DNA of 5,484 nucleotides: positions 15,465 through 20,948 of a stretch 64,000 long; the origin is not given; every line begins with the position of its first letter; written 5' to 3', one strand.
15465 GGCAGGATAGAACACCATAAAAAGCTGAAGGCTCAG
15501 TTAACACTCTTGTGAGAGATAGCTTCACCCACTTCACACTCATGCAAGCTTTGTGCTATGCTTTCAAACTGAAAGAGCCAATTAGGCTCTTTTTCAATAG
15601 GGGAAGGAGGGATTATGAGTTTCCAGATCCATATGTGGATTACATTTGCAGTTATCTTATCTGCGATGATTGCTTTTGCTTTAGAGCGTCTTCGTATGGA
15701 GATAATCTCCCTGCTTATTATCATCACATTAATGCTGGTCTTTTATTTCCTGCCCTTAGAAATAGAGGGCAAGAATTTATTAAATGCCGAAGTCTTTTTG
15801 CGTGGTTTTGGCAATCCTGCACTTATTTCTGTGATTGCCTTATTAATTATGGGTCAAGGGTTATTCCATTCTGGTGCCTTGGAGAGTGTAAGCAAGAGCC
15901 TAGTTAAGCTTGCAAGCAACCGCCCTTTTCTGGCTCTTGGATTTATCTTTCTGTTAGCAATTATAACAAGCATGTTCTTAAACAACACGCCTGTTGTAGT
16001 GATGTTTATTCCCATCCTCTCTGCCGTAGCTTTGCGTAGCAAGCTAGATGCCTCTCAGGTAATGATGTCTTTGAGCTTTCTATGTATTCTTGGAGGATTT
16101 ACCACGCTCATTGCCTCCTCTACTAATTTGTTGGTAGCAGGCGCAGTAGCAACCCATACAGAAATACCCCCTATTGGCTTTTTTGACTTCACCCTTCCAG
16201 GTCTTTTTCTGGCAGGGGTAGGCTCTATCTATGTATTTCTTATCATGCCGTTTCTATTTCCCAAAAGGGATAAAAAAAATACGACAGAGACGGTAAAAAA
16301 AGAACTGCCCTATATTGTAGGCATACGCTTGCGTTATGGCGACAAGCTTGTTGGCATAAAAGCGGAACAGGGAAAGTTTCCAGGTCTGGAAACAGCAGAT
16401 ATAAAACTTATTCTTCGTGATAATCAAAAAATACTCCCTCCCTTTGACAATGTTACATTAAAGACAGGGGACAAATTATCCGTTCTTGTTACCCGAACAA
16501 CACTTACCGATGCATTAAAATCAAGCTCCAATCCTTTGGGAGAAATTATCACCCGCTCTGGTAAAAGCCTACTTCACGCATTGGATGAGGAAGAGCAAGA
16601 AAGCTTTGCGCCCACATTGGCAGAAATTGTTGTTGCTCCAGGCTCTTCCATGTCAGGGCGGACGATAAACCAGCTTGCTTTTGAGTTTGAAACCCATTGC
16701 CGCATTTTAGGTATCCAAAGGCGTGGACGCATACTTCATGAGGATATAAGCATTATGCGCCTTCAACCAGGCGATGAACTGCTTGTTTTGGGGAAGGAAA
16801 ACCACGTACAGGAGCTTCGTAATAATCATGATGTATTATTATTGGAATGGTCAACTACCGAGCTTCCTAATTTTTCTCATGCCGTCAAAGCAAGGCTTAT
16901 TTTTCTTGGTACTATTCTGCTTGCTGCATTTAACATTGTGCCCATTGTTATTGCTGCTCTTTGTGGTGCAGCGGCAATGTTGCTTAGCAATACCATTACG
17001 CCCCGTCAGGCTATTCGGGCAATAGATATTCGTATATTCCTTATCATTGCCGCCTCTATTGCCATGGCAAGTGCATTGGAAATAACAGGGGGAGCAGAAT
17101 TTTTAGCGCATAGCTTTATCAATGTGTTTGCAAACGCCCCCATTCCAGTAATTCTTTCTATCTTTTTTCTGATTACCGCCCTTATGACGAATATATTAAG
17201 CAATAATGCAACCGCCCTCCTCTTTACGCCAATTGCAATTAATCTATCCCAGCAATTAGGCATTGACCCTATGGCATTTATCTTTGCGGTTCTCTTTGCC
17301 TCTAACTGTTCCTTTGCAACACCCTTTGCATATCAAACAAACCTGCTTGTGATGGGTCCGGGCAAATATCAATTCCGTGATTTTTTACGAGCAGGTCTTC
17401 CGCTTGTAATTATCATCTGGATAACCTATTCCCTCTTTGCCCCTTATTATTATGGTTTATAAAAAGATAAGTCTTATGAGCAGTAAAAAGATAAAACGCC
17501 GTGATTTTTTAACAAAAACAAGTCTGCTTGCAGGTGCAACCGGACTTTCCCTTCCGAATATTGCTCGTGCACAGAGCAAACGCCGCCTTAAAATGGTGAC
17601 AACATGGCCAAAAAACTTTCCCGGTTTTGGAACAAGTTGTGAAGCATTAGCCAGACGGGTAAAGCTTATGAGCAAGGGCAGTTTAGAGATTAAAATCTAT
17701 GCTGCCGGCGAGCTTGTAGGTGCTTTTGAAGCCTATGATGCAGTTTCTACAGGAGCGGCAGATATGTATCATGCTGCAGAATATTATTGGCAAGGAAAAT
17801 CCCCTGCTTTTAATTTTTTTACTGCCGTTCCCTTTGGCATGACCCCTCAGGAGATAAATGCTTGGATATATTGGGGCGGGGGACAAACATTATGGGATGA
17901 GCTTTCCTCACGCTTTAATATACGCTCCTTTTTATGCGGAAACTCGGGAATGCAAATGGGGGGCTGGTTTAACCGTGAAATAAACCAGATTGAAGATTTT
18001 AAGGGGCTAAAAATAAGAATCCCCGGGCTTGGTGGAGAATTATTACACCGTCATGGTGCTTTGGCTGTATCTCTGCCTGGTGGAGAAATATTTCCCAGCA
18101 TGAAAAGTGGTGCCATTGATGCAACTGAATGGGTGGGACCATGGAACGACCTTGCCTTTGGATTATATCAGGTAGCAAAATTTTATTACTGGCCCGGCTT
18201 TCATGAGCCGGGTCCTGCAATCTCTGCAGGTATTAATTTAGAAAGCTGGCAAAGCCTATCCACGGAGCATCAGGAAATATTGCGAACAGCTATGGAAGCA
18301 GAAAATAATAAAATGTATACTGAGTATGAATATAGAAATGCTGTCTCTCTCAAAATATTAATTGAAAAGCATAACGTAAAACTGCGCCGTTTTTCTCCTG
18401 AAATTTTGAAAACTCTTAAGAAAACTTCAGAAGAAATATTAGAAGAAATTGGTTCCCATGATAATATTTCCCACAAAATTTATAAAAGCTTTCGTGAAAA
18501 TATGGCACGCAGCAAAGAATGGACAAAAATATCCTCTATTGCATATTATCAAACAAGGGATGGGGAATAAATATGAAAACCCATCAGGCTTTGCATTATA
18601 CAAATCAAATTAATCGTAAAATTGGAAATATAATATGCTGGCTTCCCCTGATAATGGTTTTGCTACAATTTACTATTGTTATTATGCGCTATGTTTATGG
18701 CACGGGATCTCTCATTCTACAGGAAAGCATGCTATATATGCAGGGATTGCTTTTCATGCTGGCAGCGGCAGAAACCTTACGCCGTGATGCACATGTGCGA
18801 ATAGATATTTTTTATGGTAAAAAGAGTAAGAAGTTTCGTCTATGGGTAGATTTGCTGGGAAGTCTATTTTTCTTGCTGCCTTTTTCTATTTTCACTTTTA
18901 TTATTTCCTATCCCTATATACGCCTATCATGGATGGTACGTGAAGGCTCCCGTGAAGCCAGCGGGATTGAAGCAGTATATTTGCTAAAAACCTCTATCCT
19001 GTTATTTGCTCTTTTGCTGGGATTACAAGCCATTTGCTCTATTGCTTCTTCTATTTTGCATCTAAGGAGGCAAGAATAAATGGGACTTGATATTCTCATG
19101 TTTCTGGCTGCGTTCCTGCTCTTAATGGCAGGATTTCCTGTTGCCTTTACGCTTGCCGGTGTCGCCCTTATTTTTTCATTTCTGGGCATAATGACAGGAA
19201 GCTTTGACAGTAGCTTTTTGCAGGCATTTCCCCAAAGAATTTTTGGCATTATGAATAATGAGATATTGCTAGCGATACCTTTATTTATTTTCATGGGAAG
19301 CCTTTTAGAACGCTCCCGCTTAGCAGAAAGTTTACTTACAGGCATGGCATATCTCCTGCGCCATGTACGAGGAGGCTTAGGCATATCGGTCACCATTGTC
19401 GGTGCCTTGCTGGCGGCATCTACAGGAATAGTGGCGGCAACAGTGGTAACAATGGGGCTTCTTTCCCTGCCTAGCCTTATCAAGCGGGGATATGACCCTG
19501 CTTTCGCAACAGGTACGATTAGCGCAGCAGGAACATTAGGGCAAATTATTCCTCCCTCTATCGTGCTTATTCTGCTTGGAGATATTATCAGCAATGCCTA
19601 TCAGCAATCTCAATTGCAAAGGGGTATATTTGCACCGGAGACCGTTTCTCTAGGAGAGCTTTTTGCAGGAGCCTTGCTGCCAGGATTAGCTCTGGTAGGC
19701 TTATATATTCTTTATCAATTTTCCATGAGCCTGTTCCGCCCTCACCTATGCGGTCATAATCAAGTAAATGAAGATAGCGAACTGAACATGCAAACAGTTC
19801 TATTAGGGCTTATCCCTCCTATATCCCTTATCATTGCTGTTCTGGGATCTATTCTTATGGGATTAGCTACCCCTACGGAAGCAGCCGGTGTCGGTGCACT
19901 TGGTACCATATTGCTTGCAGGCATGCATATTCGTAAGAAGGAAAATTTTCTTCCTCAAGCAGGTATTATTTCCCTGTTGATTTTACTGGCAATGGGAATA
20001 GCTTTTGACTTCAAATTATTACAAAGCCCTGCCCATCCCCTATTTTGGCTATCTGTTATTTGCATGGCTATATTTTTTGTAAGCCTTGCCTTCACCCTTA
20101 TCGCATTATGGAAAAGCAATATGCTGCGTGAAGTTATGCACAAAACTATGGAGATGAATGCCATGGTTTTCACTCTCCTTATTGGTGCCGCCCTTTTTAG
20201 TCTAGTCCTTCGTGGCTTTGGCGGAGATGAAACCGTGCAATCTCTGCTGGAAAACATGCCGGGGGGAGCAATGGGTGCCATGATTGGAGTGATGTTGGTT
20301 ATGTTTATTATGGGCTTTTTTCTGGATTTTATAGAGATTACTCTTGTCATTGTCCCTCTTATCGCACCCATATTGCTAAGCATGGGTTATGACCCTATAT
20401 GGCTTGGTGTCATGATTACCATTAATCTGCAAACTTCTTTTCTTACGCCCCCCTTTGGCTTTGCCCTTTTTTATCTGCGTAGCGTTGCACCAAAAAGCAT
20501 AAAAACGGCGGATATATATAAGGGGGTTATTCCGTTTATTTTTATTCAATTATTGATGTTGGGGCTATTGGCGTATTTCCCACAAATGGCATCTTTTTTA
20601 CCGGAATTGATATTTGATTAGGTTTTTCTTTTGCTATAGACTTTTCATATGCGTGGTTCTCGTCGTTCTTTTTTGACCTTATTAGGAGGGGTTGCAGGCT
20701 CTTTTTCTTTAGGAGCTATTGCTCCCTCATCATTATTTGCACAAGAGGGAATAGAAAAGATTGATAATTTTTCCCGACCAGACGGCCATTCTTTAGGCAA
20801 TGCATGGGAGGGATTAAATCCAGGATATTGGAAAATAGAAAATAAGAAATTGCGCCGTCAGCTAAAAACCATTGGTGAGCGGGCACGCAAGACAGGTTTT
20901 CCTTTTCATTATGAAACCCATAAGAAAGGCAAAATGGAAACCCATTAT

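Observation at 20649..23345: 898-aa Tat-exported PhoD-like phosphatase with a roughly 400-aa unassigned N-terminal region, appended to a TRAP transporter operon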

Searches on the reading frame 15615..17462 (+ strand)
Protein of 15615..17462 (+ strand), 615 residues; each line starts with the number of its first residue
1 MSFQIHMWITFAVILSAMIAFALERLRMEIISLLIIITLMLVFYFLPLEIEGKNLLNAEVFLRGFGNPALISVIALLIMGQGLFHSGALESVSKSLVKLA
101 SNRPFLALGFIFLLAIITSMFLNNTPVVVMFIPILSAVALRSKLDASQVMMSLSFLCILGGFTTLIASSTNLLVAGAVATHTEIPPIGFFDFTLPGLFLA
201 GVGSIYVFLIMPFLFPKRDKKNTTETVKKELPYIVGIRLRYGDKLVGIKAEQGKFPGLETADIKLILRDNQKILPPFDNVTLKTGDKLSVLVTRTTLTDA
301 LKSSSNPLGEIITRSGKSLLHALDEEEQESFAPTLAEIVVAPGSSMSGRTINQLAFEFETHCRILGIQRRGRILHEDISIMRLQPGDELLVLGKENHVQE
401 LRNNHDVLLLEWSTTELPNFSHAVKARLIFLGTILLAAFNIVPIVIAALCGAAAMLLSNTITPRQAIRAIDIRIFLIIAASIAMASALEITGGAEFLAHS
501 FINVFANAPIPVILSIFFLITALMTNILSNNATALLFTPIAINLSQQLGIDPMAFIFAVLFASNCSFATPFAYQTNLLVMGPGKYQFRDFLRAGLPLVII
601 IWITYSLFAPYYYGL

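Call 3: search_protein_families(library=pfam, proteins=[window:15615-17462:+], max_evalue=0.01)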
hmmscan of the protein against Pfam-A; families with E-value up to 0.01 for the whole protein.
window:15615-17462:+ (615 aa): 3 families
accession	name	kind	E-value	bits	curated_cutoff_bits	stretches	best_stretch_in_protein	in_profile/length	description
PF03600.22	CitMHS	-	6.6e-77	259.3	31.9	2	18-559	1-335/336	Citrate transporter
PF02080.26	TrkA_C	-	1.2e-20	73.6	27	2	335-404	1-69/71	TrkA-C domain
PF06808.19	DctM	-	1.1e-07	31.5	23.8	1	471-570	272-369/413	Tripartite ATP-independent periplasmic transporter, DctM component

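Call 4: search_protein_families(library=ncbifam, proteins=[window:15615-17462:+], max_evalue=0.01)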
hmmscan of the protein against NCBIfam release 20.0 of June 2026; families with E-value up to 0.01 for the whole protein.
window:15615-17462:+ (615 aa): 4 families
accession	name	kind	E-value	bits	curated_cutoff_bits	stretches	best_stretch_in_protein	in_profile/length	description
TIGR00785.1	dass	subfamily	1.7e-33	116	198.6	2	427-606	252-437/444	DASS family sodium-coupled anion symporter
NF040989.1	MamN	equivalog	3.4e-10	39.2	500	2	428-602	8-186/437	magnetosome biogenesis transporter MamN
NF011634.1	PRK15060.1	equivalog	1.1e-05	24.7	800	1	470-608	275-410/425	2,3-diketo-L-gulonate TRAP transporter large permease YiaN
NF007039.0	PRK09496.3-2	equivalog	0.0013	17.7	293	0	334-403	152-218/446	Trk system potassium transporter TrkA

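Call 48: search_solved_structures(query=window:15615-17462:+, max_evalue=0.001)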
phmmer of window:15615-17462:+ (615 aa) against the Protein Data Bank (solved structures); distinct sequences matched with E-value up to 0.001: 10.
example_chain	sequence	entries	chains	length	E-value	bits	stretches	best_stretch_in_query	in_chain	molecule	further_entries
5ul7_A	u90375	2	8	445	5.3e-13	51.4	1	450-599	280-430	Transporter, NadC family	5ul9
4f35_D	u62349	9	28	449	5.4e-13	51.4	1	450-599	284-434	Transporter, NadC family | DASS family sodium-coupled anion symporter | VcINDY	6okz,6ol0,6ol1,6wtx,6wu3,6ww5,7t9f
9n5n_A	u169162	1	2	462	7.7e-13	50.9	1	450-599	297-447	Transporter, NadC family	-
5uld_A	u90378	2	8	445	1.6e-12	49.8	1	450-599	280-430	Transporter, NadC family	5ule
8y5u_A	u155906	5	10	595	1.6e-09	39.9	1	470-600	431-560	Solute carrier family 13 member 1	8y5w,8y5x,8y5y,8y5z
8w6h_A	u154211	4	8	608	2e-09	39.6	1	470-600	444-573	Solute carrier family 13 member 1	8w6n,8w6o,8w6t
30ut_A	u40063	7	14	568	3.2e-09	39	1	473-600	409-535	Na(+)/citrate cotransporter | Solute carrier family 13 member 5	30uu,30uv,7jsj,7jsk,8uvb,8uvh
8w6c_A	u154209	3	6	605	4.9e-09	38.3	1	473-602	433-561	Solute carrier family 13 member 2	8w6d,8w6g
8uvc_A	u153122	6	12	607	1.5e-06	30.2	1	461-600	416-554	Na(+)/dicarboxylate cotransporter 3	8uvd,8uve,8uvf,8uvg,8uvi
8zkw_A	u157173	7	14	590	0.00013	23.8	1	475-609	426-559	Protein I'm not dead yet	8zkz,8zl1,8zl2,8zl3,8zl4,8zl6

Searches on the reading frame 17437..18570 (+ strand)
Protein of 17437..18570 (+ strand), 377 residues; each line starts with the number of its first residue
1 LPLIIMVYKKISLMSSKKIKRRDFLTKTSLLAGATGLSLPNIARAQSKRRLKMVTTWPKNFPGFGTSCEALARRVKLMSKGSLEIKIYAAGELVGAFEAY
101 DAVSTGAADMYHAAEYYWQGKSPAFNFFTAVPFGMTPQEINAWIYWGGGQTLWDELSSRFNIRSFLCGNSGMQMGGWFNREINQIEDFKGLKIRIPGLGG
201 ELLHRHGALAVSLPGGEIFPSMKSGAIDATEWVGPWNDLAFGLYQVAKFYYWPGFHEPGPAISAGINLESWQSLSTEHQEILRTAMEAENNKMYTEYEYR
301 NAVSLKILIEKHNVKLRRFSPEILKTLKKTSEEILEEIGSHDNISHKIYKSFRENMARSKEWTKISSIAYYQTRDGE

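Call 3: search_protein_families(library=pfam, proteins=[window:17437-18570:+], max_evalue=0.01)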
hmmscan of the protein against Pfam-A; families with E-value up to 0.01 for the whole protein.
window:17437-18570:+ (377 aa): 1 family
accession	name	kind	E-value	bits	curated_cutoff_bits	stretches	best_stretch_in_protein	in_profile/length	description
PF03480.18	DctP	-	6.8e-52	177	23.4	1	54-338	2-282/286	Bacterial extracellular solute-binding protein, family 7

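Call 4: search_protein_families(library=ncbifam, proteins=[window:17437-18570:+], max_evalue=0.01)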
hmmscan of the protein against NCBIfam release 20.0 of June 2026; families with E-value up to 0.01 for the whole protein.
window:17437-18570:+ (377 aa): 4 families
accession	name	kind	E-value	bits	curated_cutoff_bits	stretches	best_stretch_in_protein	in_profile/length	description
NF037995.1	TRAP_S1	subfamily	3.5e-15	56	50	1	65-322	13-266/271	TRAP transporter substrate-binding protein DctP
TIGR00787.1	dctP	subfamily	7.6e-15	55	175.05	1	68-301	15-246/257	DctP family TRAP transporter solute-binding subunit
TIGR01409.1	TAT_signal_seq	domain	0.0018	18.5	16.7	1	21-45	3-29/29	twin-arginine translocation signal domain-containing protein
NF003921.0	PRK05443.2-2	subfamily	0.004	15.6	701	1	266-356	273-365/707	RNA degradosome polyphosphate kinase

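Call 47: search_solved_structures(query=window:17437-18570:+, max_evalue=0.00001)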
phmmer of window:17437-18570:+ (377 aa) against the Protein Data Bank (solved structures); distinct sequences matched with E-value up to 0.00001: 51.
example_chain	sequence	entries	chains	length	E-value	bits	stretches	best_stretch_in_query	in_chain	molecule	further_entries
4pet_A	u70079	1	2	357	8.7e-80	272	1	47-376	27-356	Extracellular solute-binding protein, family 7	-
2hzk_A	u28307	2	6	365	1.3e-79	271.4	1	20-369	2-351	TRAP-T family sorbitol/mannitol transporter, periplasmic binding protein, SmoM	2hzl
5cm6_A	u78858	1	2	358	2.7e-79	270.4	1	47-373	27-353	TRAP dicarboxylate transporter-DctP subunit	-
7ug8_A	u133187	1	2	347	1.1e-75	258.5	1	49-368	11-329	Ketoacid-binding protein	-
4yzz_A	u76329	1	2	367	5.1e-68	233.3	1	20-366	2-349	TRAP TRANSPORTER SOLUTE BINDING PROTEIN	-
4yic_A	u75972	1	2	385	6e-68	233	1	20-366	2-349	TRAP TRANSPORTER SOLUTE BINDING PROTEIN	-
2zzv_A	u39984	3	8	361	3e-37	132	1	17-287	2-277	ABC transporter, solute-binding protein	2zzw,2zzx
7e9y_A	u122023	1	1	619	1.2e-27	100.5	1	42-230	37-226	Lactate-binding periplasmic protein TTHA0766,Lactate-binding periplasmic protein TTHA0766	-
8zmz_A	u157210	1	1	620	7.6e-25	91.2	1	43-230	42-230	Lactate-binding periplasmic protein TTHA0766,Red fluorescent protein drFP583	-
4pe3_A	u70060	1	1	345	3.9e-22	82.3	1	48-288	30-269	TRAP dicarboxylate transporter-DctP subunit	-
4x8r_A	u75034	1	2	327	3.4e-14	56.1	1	51-298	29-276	TRAP dicarboxylate transporter, DctP subunit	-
4p8b_A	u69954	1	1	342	2.4e-13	53.3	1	20-293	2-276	TRAP-type transporter, periplasmic component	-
4xfe_A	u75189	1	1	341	3.5e-13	52.8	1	43-290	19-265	TRAP dicarboxylate transporter subunit DctP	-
4x04_A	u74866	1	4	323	2.4e-12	50.1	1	45-302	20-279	solute binding protein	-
4ng7_A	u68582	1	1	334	9.3e-12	48.1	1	50-302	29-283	TRAP periplasmic solute binding protein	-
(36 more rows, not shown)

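Call 80: find_homologous_proteins(query=window:17437-18570:+, max_evalue=1e-30)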
Query window:17437-18570:+ (377 aa): 7990 proteins with E <= 1e-30 among 8000 candidates; the best 120 are listed.
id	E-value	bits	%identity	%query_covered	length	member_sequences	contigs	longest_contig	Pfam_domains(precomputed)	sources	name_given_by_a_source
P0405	1.6e-245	832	99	97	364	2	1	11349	PF03480.19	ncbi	ncbi:MAG: TRAP transporter substrate-binding protein [Parvibaculales bacterium]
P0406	7.6e-153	527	61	98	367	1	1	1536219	PF03480.19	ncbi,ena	-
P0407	3.3e-152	525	63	95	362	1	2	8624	PF03480.19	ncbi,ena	-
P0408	3.3e-152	525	63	95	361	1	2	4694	PF03480.19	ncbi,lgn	-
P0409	1.2e-151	523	67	87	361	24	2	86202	PF03480.19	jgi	jgi:TRAP-type mannitol/chloroaromatic compound transport system substrate-binding protein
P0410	5.2e-151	521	62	95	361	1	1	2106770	PF03480.19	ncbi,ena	-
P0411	4.9e-150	518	61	96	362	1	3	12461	PF03480.19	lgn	-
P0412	1.8e-149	516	62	95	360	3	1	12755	PF03480.19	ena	-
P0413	3.1e-149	515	62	95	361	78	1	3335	PF03480.19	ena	-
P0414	3.9e-149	515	62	96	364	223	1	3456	PF03480.19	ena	-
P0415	8.4e-149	514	62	95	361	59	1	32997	PF03480.19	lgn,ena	-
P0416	1.8e-148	513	62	95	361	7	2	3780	PF03480.19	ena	-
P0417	2.2e-148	513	61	95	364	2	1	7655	PF03480.19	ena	-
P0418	2.6e-148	512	65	87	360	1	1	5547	PF03480.19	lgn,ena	-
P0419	4.8e-148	512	60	96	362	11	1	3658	PF03480.19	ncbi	-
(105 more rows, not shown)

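Call 81: find_encoding_contigs(protein=P0406, flank=8000, max_places=1)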
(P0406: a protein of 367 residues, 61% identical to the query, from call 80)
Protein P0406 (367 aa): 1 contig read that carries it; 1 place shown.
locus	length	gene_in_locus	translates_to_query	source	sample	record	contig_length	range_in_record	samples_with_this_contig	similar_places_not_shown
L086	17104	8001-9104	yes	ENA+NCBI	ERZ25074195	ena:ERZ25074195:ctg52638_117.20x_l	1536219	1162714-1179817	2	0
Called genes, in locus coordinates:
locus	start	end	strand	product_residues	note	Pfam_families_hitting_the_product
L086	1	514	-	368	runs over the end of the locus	PF23639:DUF7146, PF13362:Toprim_3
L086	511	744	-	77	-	-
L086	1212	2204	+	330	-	PF00490:ALAD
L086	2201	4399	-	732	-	PF00082:Peptidase_S8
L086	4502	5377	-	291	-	PF01488:Shikimate_DH (weak), PF02826:2-Hacid_dh_C, PF03446:NAD_binding_2, PF03807:F420_oxidored, PF14833:NAD_binding_11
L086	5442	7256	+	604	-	PF03600:CitMHS, PF02080:TrkA_C, PF06808:DctM, PF03600:CitMHS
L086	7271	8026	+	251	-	PF04376:ATE_N, PF04377:ATE_C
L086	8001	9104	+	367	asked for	PF03480:DctP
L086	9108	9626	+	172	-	PF04290:DctQ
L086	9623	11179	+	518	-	PF06808:DctM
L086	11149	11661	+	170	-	-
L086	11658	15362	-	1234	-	PF02574:S-methyl_trans, PF00809:Pterin_bind, PF02607:B12-binding_2, PF02310:B12-binding, PF02965:Met_synt_B12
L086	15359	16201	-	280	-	PF02219:MTHFR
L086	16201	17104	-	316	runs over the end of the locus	PF01022:HTH_5, PF12802:MarR_2, PF12840:HTH_20, PF01209:Ubie_methyltran, PF13489:Methyltransf_23, PF13847:Methyltransf_31, PF08241:Methyltransf_11, PF08242:Methyltransf_12, +1 more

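Call 82: find_encoding_contigs(protein=P0410, flank=8000, max_places=1)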
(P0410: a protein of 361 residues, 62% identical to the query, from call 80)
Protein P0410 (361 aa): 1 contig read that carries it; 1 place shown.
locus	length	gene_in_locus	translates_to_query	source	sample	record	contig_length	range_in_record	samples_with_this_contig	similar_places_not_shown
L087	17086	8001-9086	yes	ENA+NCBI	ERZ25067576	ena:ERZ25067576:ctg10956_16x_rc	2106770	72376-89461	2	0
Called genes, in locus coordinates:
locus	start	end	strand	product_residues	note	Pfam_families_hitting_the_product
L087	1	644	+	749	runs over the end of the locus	PF00521:DNA_topoisoIV, PF03989:DNA_gyraseA_C (faint)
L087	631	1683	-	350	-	PF00378:ECH_1, PF16113:ECH_2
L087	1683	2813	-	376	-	PF02771:Acyl-CoA_dh_N, PF02770:Acyl-CoA_dh_M, PF00441:Acyl-CoA_dh_1, PF22924:ACOX_C_alpha1, PF08028:Acyl-CoA_dh_2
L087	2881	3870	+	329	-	PF00490:ALAD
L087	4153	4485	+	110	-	-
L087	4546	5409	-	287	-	PF01488:Shikimate_DH (weak), PF03446:NAD_binding_2, PF03807:F420_oxidored, PF14833:NAD_binding_11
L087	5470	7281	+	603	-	PF03600:CitMHS, PF02080:TrkA_C, PF03600:CitMHS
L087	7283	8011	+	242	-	-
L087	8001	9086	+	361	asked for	PF03480:DctP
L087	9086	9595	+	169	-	PF04290:DctQ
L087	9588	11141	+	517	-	PF06808:DctM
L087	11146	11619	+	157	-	-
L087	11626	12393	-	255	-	PF06966:DUF1295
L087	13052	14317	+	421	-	PF00464:SHMT, PF00155:Aminotran_1_2 (weak)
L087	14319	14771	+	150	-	PF22811:Zn_ribbon_NrdR, PF03477:ATP-cone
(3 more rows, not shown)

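Call 83: find_encoding_contigs(protein=P0405, flank=10000, max_places=2)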
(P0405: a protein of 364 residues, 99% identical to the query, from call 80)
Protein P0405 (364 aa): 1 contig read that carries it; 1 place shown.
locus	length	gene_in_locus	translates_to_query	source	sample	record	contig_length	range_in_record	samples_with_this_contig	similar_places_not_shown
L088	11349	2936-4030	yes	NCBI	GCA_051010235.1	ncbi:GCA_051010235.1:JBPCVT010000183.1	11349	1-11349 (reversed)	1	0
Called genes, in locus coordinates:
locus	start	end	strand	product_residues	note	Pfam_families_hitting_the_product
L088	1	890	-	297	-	PF00082:Peptidase_S8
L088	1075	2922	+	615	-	PF03600:CitMHS, PF02080:TrkA_C, PF06808:DctM (weak), PF03600:CitMHS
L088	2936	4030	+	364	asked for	PF03480:DctP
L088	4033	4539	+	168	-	PF04290:DctQ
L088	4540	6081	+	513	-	PF06808:DctM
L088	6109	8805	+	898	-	PF09423:PhoD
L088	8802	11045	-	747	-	PF00521:DNA_topoisoIV, PF03989:DNA_gyraseA_C (weak)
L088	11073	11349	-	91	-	?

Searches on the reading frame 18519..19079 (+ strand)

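Call 3: search_protein_families(library=pfam, proteins=[window:18519-19079:+], max_evalue=0.01)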
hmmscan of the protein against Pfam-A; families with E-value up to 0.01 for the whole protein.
window:18519-19079:+ (186 aa): 1 family
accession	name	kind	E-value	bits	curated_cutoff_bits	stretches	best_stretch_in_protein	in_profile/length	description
PF04290.18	DctQ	-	1.8e-13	51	28.3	1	46-178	1-129/132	Tripartite ATP-independent periplasmic transporters, DctQ component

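Call 4: search_protein_families(library=ncbifam, proteins=[window:18519-19079:+], max_evalue=0.01)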
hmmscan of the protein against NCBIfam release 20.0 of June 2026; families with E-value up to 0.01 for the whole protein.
window:18519-19079:+ (186 aa): 0 families

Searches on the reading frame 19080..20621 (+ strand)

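Call 3: search_protein_families(library=pfam, proteins=[window:19080-20621:+], max_evalue=0.01)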
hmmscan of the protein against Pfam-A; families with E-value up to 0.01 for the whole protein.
window:19080-20621:+ (513 aa): 1 family
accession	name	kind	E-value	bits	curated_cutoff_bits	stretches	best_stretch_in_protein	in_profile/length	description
PF06808.19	DctM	-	2.9e-73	247.5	23.8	2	9-286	2-260/413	Tripartite ATP-independent periplasmic transporter, DctM component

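Call 4: search_protein_families(library=ncbifam, proteins=[window:19080-20621:+], max_evalue=0.01)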
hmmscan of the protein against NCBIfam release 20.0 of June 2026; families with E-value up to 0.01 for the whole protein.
window:19080-20621:+ (513 aa): 3 families
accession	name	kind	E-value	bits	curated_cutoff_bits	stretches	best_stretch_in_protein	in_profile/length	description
TIGR00786.1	dctM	subfamily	1e-86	291.3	268.45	2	18-282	1-238/405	TRAP transporter large permease subunit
NF011634.1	PRK15060.1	equivalog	7.9e-19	68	800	2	382-503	297-416/425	2,3-diketo-L-gulonate TRAP transporter large permease YiaN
TIGR02123.1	TRAP_fused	subfamily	4e-10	39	320.65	1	52-159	157-264/615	TRAP transporter fused permease subunit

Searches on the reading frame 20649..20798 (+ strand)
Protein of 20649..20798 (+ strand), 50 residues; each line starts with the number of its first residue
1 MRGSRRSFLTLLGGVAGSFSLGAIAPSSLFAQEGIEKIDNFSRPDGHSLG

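Call 84: search_protein_families(library=ncbifam, proteins=[window:20649-20798:+], max_evalue=1)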
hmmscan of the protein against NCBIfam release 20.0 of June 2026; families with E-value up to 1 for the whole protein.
window:20649-20798:+ (50 aa): 1 family
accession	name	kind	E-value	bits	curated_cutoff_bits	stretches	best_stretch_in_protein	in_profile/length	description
TIGR01409.1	TAT_signal_seq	domain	0.057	13.8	16.7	1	4-23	2-21/29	twin-arginine translocation signal domain-containing protein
